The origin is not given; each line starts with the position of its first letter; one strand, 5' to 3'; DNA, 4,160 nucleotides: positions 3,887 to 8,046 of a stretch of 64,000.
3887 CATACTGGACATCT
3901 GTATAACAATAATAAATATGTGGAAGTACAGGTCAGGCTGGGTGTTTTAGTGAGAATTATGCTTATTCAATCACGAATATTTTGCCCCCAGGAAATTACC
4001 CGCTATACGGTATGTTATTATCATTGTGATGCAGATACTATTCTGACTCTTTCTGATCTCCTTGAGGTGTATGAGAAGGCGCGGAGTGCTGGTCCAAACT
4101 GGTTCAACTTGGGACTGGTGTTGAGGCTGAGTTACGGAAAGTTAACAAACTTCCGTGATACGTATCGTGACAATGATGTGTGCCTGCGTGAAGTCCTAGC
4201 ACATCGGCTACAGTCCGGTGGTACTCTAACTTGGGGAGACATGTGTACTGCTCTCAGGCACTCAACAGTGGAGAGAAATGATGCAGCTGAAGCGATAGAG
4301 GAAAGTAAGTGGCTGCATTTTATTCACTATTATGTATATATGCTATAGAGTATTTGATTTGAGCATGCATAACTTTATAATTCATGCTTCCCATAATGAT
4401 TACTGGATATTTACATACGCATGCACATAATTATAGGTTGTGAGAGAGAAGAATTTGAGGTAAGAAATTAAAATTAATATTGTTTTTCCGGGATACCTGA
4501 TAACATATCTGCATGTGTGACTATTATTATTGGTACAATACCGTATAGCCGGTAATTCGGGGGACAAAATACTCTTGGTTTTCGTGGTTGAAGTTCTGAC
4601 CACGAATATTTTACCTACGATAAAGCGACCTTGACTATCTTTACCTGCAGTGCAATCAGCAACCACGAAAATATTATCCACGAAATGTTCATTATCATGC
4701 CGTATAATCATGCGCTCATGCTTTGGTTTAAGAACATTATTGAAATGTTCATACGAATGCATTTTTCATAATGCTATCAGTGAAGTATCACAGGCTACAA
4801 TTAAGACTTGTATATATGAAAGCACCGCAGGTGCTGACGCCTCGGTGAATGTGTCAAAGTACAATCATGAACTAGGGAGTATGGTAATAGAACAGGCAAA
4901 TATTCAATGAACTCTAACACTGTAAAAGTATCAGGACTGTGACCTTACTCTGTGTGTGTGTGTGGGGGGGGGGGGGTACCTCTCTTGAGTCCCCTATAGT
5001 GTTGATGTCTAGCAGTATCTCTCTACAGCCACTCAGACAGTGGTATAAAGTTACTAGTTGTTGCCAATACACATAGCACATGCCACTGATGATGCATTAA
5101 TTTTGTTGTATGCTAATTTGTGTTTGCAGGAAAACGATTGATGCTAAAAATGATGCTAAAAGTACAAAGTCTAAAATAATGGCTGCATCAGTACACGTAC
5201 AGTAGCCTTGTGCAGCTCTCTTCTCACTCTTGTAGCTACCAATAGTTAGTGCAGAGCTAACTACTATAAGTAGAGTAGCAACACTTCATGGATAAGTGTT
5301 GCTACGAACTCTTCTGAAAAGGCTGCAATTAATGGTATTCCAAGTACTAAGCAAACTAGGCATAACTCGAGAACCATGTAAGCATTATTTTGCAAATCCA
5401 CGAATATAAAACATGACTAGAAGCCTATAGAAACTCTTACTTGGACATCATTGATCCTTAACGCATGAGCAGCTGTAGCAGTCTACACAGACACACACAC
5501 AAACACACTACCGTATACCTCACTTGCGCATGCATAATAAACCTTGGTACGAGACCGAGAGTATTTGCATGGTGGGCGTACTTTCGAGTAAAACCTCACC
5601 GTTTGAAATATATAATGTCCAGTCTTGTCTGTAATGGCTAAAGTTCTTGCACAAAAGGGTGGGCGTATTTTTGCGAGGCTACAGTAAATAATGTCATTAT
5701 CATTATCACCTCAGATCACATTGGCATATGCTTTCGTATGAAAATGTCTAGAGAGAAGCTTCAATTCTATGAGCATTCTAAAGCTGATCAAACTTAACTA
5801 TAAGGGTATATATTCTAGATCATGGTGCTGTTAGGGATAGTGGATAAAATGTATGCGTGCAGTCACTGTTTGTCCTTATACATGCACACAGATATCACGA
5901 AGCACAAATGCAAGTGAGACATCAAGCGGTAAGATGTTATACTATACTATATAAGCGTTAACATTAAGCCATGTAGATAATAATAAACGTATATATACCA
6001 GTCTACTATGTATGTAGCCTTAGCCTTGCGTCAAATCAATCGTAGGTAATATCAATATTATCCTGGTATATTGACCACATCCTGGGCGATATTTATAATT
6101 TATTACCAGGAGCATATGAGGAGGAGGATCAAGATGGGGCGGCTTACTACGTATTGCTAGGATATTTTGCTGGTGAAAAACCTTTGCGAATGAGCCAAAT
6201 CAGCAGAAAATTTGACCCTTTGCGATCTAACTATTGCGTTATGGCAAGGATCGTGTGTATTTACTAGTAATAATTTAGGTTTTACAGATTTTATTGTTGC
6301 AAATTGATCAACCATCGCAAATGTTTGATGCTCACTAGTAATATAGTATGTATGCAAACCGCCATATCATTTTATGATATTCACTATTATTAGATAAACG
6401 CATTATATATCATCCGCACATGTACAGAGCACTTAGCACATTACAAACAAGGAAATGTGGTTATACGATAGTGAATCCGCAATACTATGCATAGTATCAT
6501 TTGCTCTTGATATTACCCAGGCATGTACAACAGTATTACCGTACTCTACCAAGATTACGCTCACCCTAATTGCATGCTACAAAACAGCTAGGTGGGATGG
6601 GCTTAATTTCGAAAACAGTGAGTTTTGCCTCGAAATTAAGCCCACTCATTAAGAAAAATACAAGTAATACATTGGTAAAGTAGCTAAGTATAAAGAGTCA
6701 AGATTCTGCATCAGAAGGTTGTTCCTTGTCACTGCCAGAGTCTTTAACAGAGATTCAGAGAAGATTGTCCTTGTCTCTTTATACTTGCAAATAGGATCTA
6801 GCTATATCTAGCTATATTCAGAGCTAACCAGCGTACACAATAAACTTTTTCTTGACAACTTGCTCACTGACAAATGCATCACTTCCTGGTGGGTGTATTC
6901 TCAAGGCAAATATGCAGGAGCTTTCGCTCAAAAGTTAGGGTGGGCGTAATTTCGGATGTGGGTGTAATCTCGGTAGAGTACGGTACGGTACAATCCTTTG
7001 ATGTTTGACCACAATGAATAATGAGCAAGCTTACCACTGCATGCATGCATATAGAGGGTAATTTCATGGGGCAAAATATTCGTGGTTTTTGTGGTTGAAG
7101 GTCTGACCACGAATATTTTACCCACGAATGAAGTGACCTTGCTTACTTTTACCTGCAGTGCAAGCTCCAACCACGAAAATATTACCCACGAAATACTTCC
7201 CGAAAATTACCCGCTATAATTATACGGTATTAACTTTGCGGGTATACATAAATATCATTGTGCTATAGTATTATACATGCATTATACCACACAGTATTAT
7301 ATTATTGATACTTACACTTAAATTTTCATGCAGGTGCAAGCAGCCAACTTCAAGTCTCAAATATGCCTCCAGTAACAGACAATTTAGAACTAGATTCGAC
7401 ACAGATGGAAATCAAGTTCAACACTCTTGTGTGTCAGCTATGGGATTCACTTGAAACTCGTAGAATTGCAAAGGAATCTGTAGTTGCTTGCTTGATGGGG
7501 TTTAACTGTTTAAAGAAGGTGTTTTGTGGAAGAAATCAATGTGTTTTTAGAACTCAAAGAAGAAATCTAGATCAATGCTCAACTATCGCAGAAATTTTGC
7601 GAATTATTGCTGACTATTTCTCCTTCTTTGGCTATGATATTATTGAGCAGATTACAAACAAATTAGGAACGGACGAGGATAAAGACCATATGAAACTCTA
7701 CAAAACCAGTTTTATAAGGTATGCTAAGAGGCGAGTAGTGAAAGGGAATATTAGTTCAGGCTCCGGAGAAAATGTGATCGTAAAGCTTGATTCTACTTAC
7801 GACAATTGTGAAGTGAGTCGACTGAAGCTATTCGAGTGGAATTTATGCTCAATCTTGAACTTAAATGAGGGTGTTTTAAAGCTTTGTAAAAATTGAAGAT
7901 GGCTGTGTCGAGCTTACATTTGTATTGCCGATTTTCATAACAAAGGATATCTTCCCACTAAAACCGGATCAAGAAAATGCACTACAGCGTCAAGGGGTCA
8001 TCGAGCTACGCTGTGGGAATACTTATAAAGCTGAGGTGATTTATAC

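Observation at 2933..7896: Candidate gene with an N-terminal 2A-like ribosome-skipping leader fused to a death domain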

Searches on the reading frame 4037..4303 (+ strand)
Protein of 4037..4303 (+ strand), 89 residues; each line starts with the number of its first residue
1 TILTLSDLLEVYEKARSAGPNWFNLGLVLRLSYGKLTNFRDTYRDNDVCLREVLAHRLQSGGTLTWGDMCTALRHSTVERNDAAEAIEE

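Call 39: search_protein_representatives(protein=window:4037-4303:+)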
Query: 89 residues. Proteins with E-value up to 0.001 (for the whole library): 369; up to 1e-10: 57; up to 1e-30: 1. The best 150 are listed.
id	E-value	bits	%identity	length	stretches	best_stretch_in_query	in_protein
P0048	1.4e-35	136.7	76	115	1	1-89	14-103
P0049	2.2e-30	120.2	70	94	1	6-89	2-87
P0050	3.3e-30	119.6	76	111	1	11-88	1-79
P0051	5.2e-20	87.1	61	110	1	12-88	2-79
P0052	2.1e-18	82.0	51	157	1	1-89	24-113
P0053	3.3e-18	81.3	50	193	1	2-87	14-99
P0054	4.3e-17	77.8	59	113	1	18-89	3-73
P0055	5.0e-17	77.6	53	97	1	7-89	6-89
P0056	7.3e-17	77.0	53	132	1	5-88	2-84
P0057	2.4e-16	75.4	53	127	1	2-89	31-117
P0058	3.5e-16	74.8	49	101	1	2-88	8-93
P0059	4.8e-16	74.4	50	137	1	3-86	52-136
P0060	7.9e-16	73.7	58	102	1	18-89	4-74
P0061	1.2e-15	73.1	46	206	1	3-87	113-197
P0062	1.9e-15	72.5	49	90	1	3-85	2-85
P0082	2.7e-12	62.4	44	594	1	2-89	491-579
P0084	4.5e-12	61.7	30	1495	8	23-73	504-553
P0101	6.7e-11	58.0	36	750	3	16-87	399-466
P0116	6.3e-10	54.9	35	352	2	2-89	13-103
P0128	2.1e-09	53.2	32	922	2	18-88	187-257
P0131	2.4e-09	53.0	46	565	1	3-87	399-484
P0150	4.6e-08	48.9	30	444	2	3-87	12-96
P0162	7.2e-08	48.3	30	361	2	8-89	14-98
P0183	3.3e-07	46.2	43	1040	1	3-84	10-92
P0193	7.0e-07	45.2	43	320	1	3-81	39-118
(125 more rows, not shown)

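Call 41: search_protein_families(library=pfam, proteins=[P0084, P0101, P0128, P0082, P0131, P0183, P0116, P0150, P0162, P0193], max_evalue=0.01)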
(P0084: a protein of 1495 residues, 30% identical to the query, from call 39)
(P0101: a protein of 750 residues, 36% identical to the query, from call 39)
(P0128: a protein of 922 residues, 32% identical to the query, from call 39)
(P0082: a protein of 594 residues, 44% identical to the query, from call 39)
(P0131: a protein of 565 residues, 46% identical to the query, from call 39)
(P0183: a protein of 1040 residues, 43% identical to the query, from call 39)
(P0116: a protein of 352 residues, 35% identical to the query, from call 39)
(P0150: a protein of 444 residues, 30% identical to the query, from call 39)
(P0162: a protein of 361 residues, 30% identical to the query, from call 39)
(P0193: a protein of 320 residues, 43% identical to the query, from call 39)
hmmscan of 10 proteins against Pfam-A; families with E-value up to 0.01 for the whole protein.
P0084 (1495 aa): 10 families
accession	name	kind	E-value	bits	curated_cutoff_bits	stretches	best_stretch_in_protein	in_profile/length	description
PF12770.12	CHAT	-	4e-38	131.9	24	1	1104-1495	2-289/289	CHAT domain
PF13374.12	TPR_10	-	3.8e-22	78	27.5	0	405-432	1-28/42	Tetratricopeptide repeat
PF13181.12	TPR_8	-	2.6e-14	52.5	25.7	0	735-761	1-27/34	Tetratricopeptide repeat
PF13424.12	TPR_12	-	2.9e-13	50.3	30.1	0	806-856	20-72/77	Tetratricopeptide repeat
PF07996.16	T4SS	-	1.2e-07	32.8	24.7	0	251-300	53-103/197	Type IV secretion system proteins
PF07719.23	TPR_2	-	8.2e-06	26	27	0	549-575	3-29/34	Tetratricopeptide repeat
PF19775.4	DUF6261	-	4.8e-05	23.8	27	0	698-736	78-115/154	Family of unknown function (DUF6261)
PF00515.34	TPR_1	-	0.00032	20.8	27.8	0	548-573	2-27/34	Tetratricopeptide repeat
PF02630.20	SCO1-SenC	-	0.00067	20.1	22.8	0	271-307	79-115/134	SCO1/SenC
PF17411.7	SmaI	-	0.0026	17.7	27.3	0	272-324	126-178/240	Type II site-specific deoxyribonuclease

P0101 (750 aa): 6 families
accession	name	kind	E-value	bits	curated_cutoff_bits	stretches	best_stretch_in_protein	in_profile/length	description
PF13401.12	AAA_22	-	5.5e-05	23.9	27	0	694-715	6-27/130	AAA domain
PF13671.12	AAA_33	-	0.00041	21.1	27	0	695-711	1-17/143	AAA domain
PF13191.12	AAA_16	-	0.00065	20.7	32.6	0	694-717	25-49/167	AAA ATPase domain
PF00931.28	NB-ARC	-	0.002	17.9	23.5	0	674-715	5-40/248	NB-ARC domain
PF25201.1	nSTAND6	-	0.0078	16.7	27.7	0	693-710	18-35/148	Novel STAND NTPase 6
PF13245.12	AAA_19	-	0.0087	16.7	25.1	0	694-711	12-29/134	AAA domain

P0128 (922 aa): 6 families
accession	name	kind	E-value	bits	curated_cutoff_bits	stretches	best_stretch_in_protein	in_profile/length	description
PF05729.18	NACHT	-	1.2e-22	80.9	26.7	1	478-635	1-166/167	NACHT domain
PF00531.28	Death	-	0.00026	21.5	22.6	0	37-116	3-81/86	Death domain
PF17776.6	NLRC4_HD2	-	0.00028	21.9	33.1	1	791-890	1-119/121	NLRC4 helical domain HD2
PF20720.3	nSTAND3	-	0.0012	19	27.2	1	471-537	11-73/155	Novel STAND NTPase 3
PF13191.12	AAA_16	-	0.0049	17.8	32.6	0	474-505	19-52/167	AAA ATPase domain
PF24883.2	NPHP3_N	-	0.0088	16.7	24.8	0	474-504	19-49/164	Nephrocystin 3, N-terminal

P0082 (594 aa): 4 families
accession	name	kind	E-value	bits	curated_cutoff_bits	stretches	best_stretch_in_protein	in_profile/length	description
PF16095.11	COR-A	-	3e-05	24.4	35.3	1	40-139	1-97/143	C-terminal of Roc, COR-A domain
PF00047.31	ig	-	9.6e-05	23.1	21.8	1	402-450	19-73/81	Immunoglobulin domain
PF13927.12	Ig_3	-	9.8e-05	23.2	30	1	390-448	14-77/78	Immunoglobulin domain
PF13895.12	Ig_2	-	0.00047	20.8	27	1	405-455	27-71/79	Immunoglobulin domain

P0131 (565 aa): 0 families

P0183 (1040 aa): 11 families
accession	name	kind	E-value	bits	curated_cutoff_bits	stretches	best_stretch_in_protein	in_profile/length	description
PF05729.18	NACHT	-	1.7e-25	90.2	26.7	1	212-365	2-163/167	NACHT domain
PF13516.12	LRR_6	-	1.2e-10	41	23.4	0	795-815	4-24/24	Leucine Rich repeat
PF00560.39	LRR_1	-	3.5e-06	26.5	20.6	0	796-815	2-21/23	Leucine Rich Repeat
PF24883.2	NPHP3_N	-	5.2e-05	23.9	24.8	1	269-331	102-164/164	Nephrocystin 3, N-terminal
PF12799.13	LRR_4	-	0.00054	20.6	27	0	912-949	2-33/44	Leucine Rich repeats (2 copies)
PF00004.35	AAA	-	0.00057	20.8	21.2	1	213-349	1-128/131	ATPase family associated with various cellular activities (AAA)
PF13207.12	AAA_17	-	0.001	19.8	27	1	217-319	2-100/136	AAA domain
PF17779.7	NOD2_WH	-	0.0025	18.3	23.1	1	457-510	2-57/57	NOD2 winged helix domain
PF20720.3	nSTAND3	-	0.0027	17.9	27.2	0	213-334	20-114/155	Novel STAND NTPase 3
PF17776.6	NLRC4_HD2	-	0.0053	17.7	33.1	0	512-560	1-64/121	NLRC4 helical domain HD2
PF00931.28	NB-ARC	-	0.01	15.6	23.5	0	212-332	20-137/248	NB-ARC domain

P0116 (352 aa): 1 family
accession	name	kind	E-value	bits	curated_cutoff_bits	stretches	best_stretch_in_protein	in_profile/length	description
PF00531.28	Death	-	4.4e-10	40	22.6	2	266-331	6-72/86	Death domain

P0150 (444 aa): 1 family
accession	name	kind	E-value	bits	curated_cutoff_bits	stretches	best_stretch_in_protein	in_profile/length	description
PF00531.28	Death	-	0.0013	19.2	22.6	0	131-182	2-52/86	Death domain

P0162 (361 aa): 1 family
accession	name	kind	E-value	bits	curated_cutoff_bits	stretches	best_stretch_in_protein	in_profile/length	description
PF00531.28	Death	-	4.6e-13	49.5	22.6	2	14-84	4-72/86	Death domain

P0193 (320 aa): 1 family
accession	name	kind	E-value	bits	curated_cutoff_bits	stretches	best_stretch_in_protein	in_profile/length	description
PF00531.28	Death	-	0.00027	21.4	22.6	0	153-214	4-68/86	Death domain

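Call 42: search_protein_families(library=pfam, alignment_id=A2, max_evalue=0.01)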
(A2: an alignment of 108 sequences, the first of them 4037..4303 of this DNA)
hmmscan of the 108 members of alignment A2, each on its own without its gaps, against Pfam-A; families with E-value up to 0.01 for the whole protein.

A. member 1, window:4037-4303:+ (89 aa): 0 families

B. families by the number of members that match (of 108 scanned): 9 families
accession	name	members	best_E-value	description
PF00531.28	Death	43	1.2e-07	Death domain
PF00023.36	Ank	1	5.3e-07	Ankyrin repeat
PF12796.13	Ank_2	1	0.00028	Ankyrin repeats (3 copies)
PF13857.12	Ank_5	1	0.0014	Ankyrin repeats (many copies)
PF21509.3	Ezh2-like__CXC_fung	1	0.0018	Fungal polycomb repressive complex 2, Ezh2-like, preSET CXC domain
PF00619.27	CARD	1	0.003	Caspase recruitment domain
PF13606.12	Ank_3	1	0.0038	Ankyrin repeat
PF22960.2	UBR1-like_wing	1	0.0058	E3 ubiquitin-protein ligase UBR1-like, winged-helix domain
PF02697.20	VAPB_antitox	1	0.0075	Putative antitoxin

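Call 43: search_solved_structures(query=A2, max_evalue=1, show_alignments=2)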
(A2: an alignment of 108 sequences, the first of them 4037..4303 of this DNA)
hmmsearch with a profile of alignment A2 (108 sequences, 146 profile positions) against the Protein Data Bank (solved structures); distinct sequences matched with E-value up to 1: 19.
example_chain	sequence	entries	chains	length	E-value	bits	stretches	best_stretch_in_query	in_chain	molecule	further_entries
3oq9_H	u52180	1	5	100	0.00025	24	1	30-96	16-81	Protein FADD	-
3ezq_B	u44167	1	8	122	0.00025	24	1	30-103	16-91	Protein FADD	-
6aci_H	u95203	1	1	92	0.00028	23.8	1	30-92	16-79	FAS-associated death domain protein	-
1e3y_A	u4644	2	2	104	0.0003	23.7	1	29-92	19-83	FADD PROTEIN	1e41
9ncq_H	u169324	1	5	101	0.00032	23.7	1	30-92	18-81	FAS-associated death domain protein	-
8yni_L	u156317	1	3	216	0.00081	22.4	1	30-102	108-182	FAS-associated death domain protein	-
8ybx_L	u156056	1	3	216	0.00082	22.3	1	30-102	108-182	FAS-associated death domain protein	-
8yd7_L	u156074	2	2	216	0.00084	22.3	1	30-102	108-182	FAS-associated death domain protein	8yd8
9n94_A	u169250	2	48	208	0.00089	22.2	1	30-93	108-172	FAS-associated death domain protein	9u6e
2gf5_A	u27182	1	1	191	0.0011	21.9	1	30-92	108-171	FADD protein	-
2of5_H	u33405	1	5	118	0.0021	21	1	33-104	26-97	Leucine-rich repeat and death domain-containing protein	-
9tuf_A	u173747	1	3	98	0.0025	20.8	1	33-102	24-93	PIDD-CC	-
1fad_A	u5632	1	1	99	0.018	18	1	30-101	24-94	PROTEIN (FADD PROTEIN)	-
4akx_B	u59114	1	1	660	0.042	16.8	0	67-117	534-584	EXOU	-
3tu3_B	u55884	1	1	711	0.052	16.5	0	67-116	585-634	ExoU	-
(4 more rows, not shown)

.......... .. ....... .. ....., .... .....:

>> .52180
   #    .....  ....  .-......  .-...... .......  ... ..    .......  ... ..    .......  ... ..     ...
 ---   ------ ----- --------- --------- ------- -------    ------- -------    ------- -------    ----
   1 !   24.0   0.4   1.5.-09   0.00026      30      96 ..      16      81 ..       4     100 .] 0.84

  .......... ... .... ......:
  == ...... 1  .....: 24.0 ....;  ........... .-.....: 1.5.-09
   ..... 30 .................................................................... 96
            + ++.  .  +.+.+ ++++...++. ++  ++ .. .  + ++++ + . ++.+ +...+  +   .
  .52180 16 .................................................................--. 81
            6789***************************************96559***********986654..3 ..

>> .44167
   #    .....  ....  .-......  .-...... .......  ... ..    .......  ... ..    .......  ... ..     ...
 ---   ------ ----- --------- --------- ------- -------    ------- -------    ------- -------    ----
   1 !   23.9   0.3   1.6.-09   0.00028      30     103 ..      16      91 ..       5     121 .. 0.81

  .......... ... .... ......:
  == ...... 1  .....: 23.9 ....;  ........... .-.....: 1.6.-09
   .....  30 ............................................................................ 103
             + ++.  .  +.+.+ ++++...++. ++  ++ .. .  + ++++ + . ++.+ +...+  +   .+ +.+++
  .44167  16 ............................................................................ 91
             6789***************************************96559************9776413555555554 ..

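Call 44: predict_structure(alignment_id=A1)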
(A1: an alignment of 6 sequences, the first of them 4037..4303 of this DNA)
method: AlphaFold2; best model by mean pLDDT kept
length: 89 residues; sequences in the alignment: 6
mean_pLDDT: 45.6   pTM: 0.28
mean pLDDT of the five models: 45.6, 45.2, 44.2, 42.3, 42.2
residues with pLDDT >= 90: 0; 70-90: 0; 50-70: 26; < 50: 63
segments of 3 or more residues with pLDDT < 50: 1-7, 14-20, 22-24, 46-49, 55-89
pLDDT, mean of each block of 10 residues (from residue 1): 43 50 50 51 51 48 48 38 30
secondary structure, 60 per line:
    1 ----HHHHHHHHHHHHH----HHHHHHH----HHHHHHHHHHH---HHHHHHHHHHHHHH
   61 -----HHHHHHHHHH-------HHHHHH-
elements in order: H5-17 H22-28 H33-43 H47-60 H66-75 H83-88

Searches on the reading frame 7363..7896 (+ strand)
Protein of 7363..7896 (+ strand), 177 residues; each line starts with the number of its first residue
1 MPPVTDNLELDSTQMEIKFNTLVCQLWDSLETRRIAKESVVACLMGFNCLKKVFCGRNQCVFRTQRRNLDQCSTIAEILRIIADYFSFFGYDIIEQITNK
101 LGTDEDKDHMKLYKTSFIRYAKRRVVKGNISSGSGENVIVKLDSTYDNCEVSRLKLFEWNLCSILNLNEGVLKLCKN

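Call 18: list_cluster_members(proteins=[P0015, P0017, P0018, P0013, window:7363-7893:+, window:3920-4345:+, window:13742-14776:+, window:16936-18219:+, window:14803-16017:+])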
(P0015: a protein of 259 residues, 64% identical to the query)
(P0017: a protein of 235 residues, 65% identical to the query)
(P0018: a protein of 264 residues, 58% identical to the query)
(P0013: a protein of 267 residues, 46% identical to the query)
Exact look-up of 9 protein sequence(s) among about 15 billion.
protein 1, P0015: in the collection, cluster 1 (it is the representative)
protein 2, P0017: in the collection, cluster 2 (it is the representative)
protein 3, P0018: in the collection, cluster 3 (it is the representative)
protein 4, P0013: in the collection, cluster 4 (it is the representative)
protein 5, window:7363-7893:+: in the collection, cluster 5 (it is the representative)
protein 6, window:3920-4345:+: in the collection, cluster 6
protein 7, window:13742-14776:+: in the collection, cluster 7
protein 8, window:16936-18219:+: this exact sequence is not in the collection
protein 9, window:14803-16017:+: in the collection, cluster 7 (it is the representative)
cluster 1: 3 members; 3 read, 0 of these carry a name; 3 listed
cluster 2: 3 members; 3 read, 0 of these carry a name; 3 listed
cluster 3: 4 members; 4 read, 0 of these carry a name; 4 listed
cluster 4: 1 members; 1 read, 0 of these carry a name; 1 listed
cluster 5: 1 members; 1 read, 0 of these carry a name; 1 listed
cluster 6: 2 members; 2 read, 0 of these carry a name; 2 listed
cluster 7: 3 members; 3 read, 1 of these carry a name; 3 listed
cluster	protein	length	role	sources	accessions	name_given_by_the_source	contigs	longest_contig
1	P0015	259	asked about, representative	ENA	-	-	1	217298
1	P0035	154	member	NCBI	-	-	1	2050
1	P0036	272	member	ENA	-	-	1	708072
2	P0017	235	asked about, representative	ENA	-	-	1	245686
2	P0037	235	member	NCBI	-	-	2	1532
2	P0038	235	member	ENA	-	-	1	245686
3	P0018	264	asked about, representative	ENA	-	-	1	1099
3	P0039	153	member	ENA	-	-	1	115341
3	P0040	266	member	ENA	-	-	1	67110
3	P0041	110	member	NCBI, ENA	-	-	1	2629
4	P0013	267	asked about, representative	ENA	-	-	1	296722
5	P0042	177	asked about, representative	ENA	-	-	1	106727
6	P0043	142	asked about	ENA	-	-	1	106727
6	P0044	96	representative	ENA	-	-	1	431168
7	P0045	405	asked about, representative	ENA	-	-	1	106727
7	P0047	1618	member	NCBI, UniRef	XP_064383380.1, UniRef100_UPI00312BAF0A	protein mono-ADP-ribosyltransferase PARP14-like [Halichondria panicea] | protein mono-ADP-ribosyltransferase PARP14-like n=1 Tax=Halichondria panicea TaxID=6063 ...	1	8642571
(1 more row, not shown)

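Call 22: find_encoding_contigs(protein=window:7363-7896:+, flank=10000, max_places=3)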
Protein window:7363-7896:+ (177 aa): 1 contig read that carries it; 1 place shown.
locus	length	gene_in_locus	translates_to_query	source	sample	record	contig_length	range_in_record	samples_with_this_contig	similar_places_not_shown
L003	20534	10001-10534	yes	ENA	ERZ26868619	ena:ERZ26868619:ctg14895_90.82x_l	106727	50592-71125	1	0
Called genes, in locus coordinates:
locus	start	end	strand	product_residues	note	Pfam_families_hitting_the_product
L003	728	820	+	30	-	-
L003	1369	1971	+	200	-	-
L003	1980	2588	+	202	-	-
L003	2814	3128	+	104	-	PF01661:Macro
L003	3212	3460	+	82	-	-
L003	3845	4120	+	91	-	-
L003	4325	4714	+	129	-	PF00644:PARP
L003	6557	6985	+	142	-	-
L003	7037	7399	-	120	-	-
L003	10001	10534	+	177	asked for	-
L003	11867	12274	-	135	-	-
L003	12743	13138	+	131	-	-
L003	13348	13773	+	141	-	-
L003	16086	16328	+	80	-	-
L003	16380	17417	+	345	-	-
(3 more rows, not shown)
